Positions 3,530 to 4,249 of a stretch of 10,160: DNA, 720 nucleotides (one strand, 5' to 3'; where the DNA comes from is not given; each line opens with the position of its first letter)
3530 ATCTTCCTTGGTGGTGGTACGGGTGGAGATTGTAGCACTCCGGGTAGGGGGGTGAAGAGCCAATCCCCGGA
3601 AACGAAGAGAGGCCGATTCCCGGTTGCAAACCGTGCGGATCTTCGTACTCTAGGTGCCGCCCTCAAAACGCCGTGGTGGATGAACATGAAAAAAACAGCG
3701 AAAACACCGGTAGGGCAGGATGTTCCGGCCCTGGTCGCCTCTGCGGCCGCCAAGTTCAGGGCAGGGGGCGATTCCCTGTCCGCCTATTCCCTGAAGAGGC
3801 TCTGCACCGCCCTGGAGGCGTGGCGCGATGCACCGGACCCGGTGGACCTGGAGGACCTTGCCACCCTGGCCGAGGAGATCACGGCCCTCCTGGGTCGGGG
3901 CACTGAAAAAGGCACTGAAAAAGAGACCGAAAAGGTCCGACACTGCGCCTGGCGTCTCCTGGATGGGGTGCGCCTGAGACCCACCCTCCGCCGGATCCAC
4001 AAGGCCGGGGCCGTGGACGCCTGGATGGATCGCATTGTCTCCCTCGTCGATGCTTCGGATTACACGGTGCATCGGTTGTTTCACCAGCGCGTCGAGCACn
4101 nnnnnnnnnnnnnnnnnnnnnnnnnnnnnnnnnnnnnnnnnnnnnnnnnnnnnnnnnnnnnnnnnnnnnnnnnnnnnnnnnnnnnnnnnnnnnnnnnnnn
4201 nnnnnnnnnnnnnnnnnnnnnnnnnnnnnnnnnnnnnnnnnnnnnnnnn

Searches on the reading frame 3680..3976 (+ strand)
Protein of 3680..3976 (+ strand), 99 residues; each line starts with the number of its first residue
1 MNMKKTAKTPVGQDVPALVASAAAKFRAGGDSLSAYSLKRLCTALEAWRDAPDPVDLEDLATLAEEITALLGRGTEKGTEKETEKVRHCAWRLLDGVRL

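Call 65: search_protein_families(library=pfam, proteins=[window:3680-3976:+], max_evalue=10)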
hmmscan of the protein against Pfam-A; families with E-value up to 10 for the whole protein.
seq(99 aa): 0 families

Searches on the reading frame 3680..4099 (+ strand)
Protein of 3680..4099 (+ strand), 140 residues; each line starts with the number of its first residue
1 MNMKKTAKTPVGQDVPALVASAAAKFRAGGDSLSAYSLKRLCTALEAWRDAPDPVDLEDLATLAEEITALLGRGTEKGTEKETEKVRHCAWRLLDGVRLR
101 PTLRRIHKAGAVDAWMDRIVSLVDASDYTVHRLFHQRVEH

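Call 5: search_protein_families(library=pfam, proteins=[window:3680-4069:+], max_evalue=10)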
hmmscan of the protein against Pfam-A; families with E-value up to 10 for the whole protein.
window:3680-4069:+ (130 aa): 0 families

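Call 6: search_protein_families(library=ncbifam, proteins=[window:3680-4069:+], max_evalue=10)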
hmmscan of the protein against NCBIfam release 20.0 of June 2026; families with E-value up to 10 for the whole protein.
window:3680-4069:+ (130 aa): 0 families

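Call 7: search_solved_structures(query=window:3680-4069:+, max_evalue=10, show_alignments=3)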
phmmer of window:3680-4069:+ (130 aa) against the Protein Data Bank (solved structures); distinct sequences matched with E-value up to 10: 9.
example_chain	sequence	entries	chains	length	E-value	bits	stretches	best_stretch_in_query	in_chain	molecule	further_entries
7ue2_A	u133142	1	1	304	0.029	17.5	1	14-94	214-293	RPB_PLP3_R6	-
6xt4_A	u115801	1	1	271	0.13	15.4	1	36-68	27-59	1BH_69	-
5mkk_B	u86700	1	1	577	0.22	14.7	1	49-124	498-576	Multidrug resistance ABC transporter ATP-binding and permease protein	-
6raf_B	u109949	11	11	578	0.22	14.7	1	49-124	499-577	Multidrug resistance ABC transporter ATP-binding and permease protein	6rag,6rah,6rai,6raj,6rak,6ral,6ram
5cwk_A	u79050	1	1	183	0.28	14.3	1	37-68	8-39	Designed helical repeat protein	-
6w2q_A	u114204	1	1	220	0.78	12.9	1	37-70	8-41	Junction 34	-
7mwr_A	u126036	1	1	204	0.83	12.8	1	37-68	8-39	LHD101A54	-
7s6b_E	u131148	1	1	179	2.1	11.5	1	39-70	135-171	Polyketide synthase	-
9cce_A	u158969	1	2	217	9.9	9.3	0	14-83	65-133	DYNA_1b7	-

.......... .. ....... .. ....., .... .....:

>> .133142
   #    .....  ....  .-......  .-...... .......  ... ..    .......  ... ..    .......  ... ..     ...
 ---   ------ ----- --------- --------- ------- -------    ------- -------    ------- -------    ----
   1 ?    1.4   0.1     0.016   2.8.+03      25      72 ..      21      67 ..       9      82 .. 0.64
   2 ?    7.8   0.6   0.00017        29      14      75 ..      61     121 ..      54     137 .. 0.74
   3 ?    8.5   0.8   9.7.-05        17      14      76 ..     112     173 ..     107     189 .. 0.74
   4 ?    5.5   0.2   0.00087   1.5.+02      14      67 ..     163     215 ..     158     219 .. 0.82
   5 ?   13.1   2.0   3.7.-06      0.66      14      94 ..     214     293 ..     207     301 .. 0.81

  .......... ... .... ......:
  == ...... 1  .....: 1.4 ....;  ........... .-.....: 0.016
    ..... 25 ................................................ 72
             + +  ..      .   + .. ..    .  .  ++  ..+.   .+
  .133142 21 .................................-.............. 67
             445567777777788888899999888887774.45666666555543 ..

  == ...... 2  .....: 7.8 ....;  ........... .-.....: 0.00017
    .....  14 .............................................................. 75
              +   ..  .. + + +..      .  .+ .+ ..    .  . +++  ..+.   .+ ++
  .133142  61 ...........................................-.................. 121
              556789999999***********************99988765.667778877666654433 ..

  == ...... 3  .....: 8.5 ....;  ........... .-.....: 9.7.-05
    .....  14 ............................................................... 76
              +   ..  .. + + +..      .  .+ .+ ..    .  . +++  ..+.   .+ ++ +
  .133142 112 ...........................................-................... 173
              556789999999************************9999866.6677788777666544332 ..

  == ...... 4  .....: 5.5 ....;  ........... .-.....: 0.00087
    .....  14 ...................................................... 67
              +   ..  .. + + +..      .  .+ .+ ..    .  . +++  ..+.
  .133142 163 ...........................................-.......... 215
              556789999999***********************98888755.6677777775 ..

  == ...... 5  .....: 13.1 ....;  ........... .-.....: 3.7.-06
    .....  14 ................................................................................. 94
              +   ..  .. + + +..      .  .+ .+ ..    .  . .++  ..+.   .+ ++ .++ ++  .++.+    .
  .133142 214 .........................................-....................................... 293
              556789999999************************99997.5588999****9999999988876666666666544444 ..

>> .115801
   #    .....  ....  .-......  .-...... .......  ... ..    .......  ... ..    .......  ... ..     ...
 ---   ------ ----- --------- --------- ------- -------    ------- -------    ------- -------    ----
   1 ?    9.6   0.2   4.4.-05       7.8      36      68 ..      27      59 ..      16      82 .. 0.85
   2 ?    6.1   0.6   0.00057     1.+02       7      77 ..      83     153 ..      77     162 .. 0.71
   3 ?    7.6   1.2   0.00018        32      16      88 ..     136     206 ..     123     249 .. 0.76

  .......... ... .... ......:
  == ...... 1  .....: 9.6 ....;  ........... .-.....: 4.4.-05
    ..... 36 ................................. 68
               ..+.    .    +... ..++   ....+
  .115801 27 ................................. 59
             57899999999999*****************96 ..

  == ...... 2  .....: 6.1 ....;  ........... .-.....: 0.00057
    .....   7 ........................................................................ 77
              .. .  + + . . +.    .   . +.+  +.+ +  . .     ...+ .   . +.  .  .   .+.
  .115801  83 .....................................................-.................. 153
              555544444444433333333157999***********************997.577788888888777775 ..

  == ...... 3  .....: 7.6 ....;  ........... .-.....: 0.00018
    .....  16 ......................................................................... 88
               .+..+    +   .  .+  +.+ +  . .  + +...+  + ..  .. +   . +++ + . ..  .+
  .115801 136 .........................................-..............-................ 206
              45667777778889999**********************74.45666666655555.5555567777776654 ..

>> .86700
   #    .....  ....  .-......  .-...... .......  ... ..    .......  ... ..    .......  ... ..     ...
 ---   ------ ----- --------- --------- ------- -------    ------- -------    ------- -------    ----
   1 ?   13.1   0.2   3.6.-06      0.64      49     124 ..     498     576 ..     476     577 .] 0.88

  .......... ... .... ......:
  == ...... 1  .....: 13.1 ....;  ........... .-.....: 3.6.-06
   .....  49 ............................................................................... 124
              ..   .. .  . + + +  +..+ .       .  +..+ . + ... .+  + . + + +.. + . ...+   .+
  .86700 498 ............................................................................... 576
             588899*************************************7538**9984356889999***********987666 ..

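Call 19: predict_structure(alignment_id=A1)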
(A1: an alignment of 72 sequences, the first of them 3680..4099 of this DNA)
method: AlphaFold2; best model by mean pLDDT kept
length: 140 residues; sequences in the alignment: 72
mean_pLDDT: 86.7   pTM: 0.80
mean pLDDT of the five models: 86.7, 86.3, 85.8, 85.5, 84.8
residues with pLDDT >= 90: 84; 70-90: 40; 50-70: 11; < 50: 5
segments of 3 or more residues with pLDDT < 50: 1-5
pLDDT, mean of each block of 10 residues (from residue 1): 49 83 87 81 92 92 95 81 93 96 97 98 92 78
secondary structure, 60 per line:
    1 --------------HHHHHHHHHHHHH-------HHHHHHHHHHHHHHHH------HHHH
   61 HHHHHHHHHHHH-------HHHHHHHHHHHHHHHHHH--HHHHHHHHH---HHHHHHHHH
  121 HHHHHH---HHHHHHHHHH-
elements in order: H15-27 H35-50 H57-72 H80-97 H100-108 H112-126 H130-139

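Call 25: search_protein_families(library=pfam, alignment_id=A3, max_evalue=10)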
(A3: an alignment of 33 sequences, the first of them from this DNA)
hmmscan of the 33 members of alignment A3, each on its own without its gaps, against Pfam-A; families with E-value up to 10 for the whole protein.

A. member 1, seq(140 aa): 0 families

B. families by the number of members that match (of 33 scanned): 18 families
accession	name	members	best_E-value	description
PF25251.1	DUF7853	1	0.008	Family of unknown function (DUF7853)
PF11123.14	DNA_Packaging_2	1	0.016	DNA packaging protein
PF08411.15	Exonuc_X-T_C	1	0.016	Exonuclease C-terminal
PF08100.18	Dimerisation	1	0.022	O-methyltransferase dimerisation domain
PF18360.6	hnRNP_Q_AcD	1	0.034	Heterogeneous nuclear ribonucleoprotein Q acidic domain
PF22232.2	TraI_hel_assoc_N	1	0.062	TraI helicase-associated ssDNA bd, N-terminal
PF00547.23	Urease_gamma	1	0.082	Urease, gamma subunit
PF22332.1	TAZ1_RBM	1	0.094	RAP1 binding motif of TAZ1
PF20014.4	GAP1-M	1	0.1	GTPase-associated protein 1, middle domain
PF00482.28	T2SSF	1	0.12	Type II secretion system (T2SS), protein F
PF08148.17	DSHCT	1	0.12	DSHCT (NUC185) domain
PF14340.12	DUF4395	1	0.13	Domain of unknown function (DUF4395)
PF15919.11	HicB_lk_antitox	1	0.15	HicB_like antitoxin of bacterial toxin-antitoxin system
PF14662.11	KASH_CCD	1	0.15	Coiled-coil region of CCDC155 or KASH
PF25260.1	DUF7861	1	0.19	Family of unknown function (DUF7861)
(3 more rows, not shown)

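Call 26: search_solved_structures(query=A3, max_evalue=10)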
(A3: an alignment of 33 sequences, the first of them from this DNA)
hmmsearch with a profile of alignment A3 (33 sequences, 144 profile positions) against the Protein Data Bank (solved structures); distinct sequences matched with E-value up to 10: 12.
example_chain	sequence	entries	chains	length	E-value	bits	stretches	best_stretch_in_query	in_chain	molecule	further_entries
5cwb_A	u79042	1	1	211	0.17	15.6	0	16-88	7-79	Designed helical repeat protein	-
7w5m_A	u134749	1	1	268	0.56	14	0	82-103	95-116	Tetratricopeptide repeat (TPR)-like superfamily protein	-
6vfi_A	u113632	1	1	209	1.1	13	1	17-88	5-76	O43_dn18A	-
7jtk_M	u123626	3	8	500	1.5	12.6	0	46-101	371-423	Flagellar radial spoke protein 7 | Radial spoke protein 7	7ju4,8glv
8cwy_A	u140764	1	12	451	1.5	12.5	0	20-85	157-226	T32-15-1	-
7bqr_A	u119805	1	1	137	2.7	11.7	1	37-101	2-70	Mussoc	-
7xgf_A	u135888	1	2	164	3.6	11.3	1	13-96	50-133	BCL-xL and MCL-1 dual inhibitor 2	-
7xge_A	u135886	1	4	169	3.9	11.2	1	13-96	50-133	BCL-xL and MCL-1 dual binder 2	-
7xgg_A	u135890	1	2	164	4.3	11.1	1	13-96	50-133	BCL-xL and MCL-1 dual inhibitor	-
7mwr_B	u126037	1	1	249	4.6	11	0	17-88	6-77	LHD101B4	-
5cwc_A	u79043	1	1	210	5.3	10.8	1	21-96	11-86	Designed helical repeat protein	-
8cws_A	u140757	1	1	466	5.4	10.8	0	20-85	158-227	F4132-2 Chain A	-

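Call 77: search_protein_representatives(protein=window:3680-4099:+)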
Query: 140 residues. Proteins with E-value up to 0.001 (for the whole library): 27; up to 1e-10: 0; up to 1e-30: 0. The best 27 are listed.
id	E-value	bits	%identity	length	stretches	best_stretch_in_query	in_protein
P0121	5.3e-08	49.1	44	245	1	55-139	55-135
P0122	1.3e-06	44.6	43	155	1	15-138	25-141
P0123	2.1e-06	43.9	46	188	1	55-138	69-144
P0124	6.8e-06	42.2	39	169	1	52-139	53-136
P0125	7.0e-06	42.2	51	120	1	86-138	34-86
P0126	8.3e-06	42.0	42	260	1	56-138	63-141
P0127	9.4e-06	41.8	44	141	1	49-138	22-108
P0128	1.3e-05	41.4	47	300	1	55-135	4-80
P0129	1.8e-05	40.9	44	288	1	52-139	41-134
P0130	2.0e-05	40.7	48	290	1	79-138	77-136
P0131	2.2e-05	40.6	37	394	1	49-138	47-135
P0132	2.9e-05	40.2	42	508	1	57-139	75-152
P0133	3.2e-05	40.1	38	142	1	15-135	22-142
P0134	3.9e-05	39.8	44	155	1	55-139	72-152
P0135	4.0e-05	39.8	51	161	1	85-139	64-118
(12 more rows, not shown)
